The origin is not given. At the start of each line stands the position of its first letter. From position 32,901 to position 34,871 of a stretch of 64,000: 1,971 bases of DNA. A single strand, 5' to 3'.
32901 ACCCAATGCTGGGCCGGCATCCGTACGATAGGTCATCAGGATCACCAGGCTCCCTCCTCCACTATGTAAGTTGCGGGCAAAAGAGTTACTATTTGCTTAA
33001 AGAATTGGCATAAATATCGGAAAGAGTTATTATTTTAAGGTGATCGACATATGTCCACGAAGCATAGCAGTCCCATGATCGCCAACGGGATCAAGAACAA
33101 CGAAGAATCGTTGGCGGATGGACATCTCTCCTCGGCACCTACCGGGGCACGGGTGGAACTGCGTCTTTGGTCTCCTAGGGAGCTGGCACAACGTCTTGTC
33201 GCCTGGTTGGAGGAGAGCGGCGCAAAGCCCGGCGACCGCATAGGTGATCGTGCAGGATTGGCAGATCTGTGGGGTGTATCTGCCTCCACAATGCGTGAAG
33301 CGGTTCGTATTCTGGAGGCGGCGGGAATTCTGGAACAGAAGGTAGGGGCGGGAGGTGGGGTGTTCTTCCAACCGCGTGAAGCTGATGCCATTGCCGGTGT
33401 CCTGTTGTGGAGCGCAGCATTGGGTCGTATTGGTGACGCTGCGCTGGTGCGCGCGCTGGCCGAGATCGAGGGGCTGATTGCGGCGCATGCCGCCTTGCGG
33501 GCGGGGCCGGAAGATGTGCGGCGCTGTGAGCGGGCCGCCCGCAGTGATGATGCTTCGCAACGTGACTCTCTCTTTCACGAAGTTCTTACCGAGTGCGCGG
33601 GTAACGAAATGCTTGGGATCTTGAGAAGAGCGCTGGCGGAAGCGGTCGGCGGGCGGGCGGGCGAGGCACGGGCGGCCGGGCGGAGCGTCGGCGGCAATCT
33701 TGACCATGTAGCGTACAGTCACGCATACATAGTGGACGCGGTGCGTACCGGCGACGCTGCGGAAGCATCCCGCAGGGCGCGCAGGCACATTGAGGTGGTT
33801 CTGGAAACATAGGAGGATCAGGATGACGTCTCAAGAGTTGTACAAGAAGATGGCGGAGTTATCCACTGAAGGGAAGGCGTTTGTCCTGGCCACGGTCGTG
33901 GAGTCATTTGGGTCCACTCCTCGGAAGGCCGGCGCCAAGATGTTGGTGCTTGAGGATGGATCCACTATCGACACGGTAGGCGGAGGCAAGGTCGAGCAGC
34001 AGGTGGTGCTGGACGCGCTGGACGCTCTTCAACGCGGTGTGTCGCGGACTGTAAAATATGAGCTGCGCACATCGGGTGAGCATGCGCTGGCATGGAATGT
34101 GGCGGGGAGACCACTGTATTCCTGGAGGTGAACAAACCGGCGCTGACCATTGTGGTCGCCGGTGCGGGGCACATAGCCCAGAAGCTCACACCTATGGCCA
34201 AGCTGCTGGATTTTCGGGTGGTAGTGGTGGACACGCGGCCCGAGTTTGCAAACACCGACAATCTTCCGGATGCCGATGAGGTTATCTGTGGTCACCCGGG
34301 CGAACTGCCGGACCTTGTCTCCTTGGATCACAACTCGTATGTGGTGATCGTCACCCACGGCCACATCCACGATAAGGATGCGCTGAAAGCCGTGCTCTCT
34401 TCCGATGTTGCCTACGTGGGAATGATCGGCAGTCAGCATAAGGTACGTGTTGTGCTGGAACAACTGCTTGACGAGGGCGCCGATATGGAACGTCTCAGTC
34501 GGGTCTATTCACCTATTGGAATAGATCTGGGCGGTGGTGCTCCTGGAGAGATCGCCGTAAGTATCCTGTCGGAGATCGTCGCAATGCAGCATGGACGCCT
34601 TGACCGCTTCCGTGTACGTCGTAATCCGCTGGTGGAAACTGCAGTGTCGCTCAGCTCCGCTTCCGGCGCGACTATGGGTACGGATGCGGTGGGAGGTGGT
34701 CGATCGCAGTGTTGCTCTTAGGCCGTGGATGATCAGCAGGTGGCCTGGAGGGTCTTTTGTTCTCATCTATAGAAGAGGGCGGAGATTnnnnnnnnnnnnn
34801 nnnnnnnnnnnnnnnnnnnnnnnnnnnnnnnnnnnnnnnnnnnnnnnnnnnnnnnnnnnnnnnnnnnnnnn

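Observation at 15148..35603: Selenium-dependent molybdenum hydroxylase accessory markers (YqeC-MocA/YgfJ fusion, XdhC, YqeB-like) without any hydroxylase subunit in the window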

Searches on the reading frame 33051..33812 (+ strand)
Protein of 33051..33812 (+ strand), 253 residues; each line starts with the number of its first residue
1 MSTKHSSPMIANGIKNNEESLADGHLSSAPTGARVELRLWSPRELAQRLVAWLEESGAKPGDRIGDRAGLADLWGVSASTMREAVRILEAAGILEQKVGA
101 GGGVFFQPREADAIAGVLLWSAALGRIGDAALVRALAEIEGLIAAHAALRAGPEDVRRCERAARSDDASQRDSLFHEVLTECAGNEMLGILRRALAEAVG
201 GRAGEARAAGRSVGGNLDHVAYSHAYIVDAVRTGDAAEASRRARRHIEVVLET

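Call 4: search_protein_families(library=ncbifam, proteins=[window:33051-33812:+], max_evalue=0.01)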
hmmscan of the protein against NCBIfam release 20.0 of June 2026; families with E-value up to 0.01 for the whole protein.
window:33051-33812:+ (253 aa): 12 families
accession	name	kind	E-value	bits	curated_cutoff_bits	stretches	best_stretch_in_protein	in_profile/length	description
NF007741.0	PRK10421.1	equivalog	2.5e-15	56.6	311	1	44-252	11-231/262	transcriptional regulator LldR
NF007001.0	PRK09464.1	equivalog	4.9e-10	39.4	330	1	47-247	17-225/254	pyruvate dehydrogenase complex transcriptional repressor PdhR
TIGR03338.1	phnR_burk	equivalog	2e-09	37.4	271.5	1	55-248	26-207/212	phosphonate utilization associated transcriptional regulator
NF003011.0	PRK03837.1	subfamily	2.7e-09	37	260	1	44-251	17-230/241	transcriptional regulator NanR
NF007588.0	PRK10225.1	equivalog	7.9e-06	25.3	442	1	57-165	26-131/257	Uxu operon transcriptional regulator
NF007442.0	PRK09990.1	equivalog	1.6e-05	24.4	301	1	63-250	33-231/256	transcriptional regulator GlcC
TIGR02018.2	his_ut_repres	equivalog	0.00014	21.3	220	1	53-111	12-70/226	histidine utilization transcriptional repressor HutC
TIGR02404.1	trehalos_R_Bsub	equivalog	0.0018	18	211.95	1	47-117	7-77/233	trehalose operon repressor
NF008571.0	PRK11523.1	equivalog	0.0019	17.7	396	1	43-173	7-144/258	transcriptional regulator ExuR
TIGR02325.1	C_P_lyase_phnF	equivalog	0.002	17.7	156.8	1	43-104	11-72/238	phosphonate metabolism transcriptional regulator PhnF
NF007292.0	PRK09764.1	equivalog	0.0041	16.3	281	1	43-102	8-67/240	GntR family transcriptional regulator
NF053730.1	TransRegRv1152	equivalog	0.009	15.9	170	0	46-102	22-78/120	Rv1152 family transcriptional regulator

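Call 5: search_protein_families(library=pfam, proteins=[window:33051-33812:+], max_evalue=0.01)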
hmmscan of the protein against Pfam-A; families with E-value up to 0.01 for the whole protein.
window:33051-33812:+ (253 aa): 2 families
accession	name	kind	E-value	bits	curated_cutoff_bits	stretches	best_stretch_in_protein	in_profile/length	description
PF07729.17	FCD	-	1.1e-11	45.7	24.3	1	132-248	2-124/125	FCD domain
PF00392.27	GntR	-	3.4e-07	30.3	27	1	44-101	4-61/64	Bacterial regulatory proteins, gntR family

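Call 59: search_protein_families(library=ncbifam, proteins=[window:33051-33812:+], max_evalue=0.00001)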
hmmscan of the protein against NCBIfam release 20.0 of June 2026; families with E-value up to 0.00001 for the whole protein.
window:33051-33812:+ (253 aa): 5 families
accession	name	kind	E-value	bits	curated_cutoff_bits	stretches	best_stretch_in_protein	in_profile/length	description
NF007741.0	PRK10421.1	equivalog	2.5e-15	56.6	311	1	44-252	11-231/262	transcriptional regulator LldR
NF007001.0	PRK09464.1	equivalog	4.9e-10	39.4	330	1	47-247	17-225/254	pyruvate dehydrogenase complex transcriptional repressor PdhR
TIGR03338.1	phnR_burk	equivalog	2e-09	37.4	271.5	1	55-248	26-207/212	phosphonate utilization associated transcriptional regulator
NF003011.0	PRK03837.1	subfamily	2.7e-09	37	260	1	44-251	17-230/241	transcriptional regulator NanR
NF007588.0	PRK10225.1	equivalog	7.9e-06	25.3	442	0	57-165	26-131/257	Uxu operon transcriptional regulator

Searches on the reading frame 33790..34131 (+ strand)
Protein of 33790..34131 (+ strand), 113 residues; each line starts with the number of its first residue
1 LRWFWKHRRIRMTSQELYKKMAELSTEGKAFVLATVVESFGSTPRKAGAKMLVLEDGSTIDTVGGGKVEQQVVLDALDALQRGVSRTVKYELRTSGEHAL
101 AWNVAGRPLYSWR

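Call 4: search_protein_families(library=ncbifam, proteins=[window:33790-34131:+], max_evalue=0.01)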
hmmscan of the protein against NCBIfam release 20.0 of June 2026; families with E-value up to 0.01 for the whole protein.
window:33790-34131:+ (113 aa): 2 families
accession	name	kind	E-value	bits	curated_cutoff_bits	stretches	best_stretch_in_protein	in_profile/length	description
NF045664.1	XdhC_rel_AOR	equivalog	1.4e-18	67.3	350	1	17-95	1-80/346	XdhC family aldehyde oxidoreductase maturation factor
TIGR02964.1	xanthine_xdhC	equivalog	5.6e-11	42.5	161.6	1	32-84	1-52/246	xanthine dehydrogenase accessory protein XdhC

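Call 5: search_protein_families(library=pfam, proteins=[window:33790-34131:+], max_evalue=0.01)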
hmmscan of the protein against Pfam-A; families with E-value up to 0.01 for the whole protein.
window:33790-34131:+ (113 aa): 2 families
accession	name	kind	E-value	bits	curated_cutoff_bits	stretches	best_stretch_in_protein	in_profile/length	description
PF02625.21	XdhC_CoxI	-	1.4e-24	86.2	24.3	1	26-90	3-67/68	XdhC and CoxI family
PF05655.16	AvrD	-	0.0068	16.3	25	1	28-88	208-268/331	Pseudomonas avirulence D protein (AvrD)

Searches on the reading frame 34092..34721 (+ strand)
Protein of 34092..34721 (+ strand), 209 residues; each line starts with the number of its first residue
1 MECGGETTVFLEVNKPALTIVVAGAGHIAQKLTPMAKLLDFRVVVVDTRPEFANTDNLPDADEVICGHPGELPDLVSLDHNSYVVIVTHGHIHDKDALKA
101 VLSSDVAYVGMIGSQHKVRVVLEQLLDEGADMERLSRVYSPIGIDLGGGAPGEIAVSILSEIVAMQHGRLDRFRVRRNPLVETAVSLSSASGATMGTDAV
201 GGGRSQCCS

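Call 4: search_protein_families(library=ncbifam, proteins=[window:34092-34721:+], max_evalue=0.01)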
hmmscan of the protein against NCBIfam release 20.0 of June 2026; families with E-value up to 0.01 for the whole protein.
window:34092-34721:+ (209 aa): 2 families
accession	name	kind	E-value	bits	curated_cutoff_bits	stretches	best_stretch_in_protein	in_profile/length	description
NF045664.1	XdhC_rel_AOR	equivalog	9.9e-54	182.9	350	1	5-166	182-344/346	XdhC family aldehyde oxidoreductase maturation factor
TIGR02964.1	xanthine_xdhC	equivalog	6.2e-25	88.2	161.6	1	14-162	97-245/246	xanthine dehydrogenase accessory protein XdhC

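Call 5: search_protein_families(library=pfam, proteins=[window:34092-34721:+], max_evalue=0.01)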
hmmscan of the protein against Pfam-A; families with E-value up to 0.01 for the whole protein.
window:34092-34721:+ (209 aa): 2 families
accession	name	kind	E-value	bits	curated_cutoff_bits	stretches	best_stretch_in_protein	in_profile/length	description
PF13478.12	XdhC_C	-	1.9e-42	145.1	29.7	1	20-162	1-125/125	XdhC Rossmann domain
PF02826.25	2-Hacid_dh_C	-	0.00075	19.4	25.1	0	18-51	37-70/178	D-isomer specific 2-hydroxyacid dehydrogenase, NAD binding domain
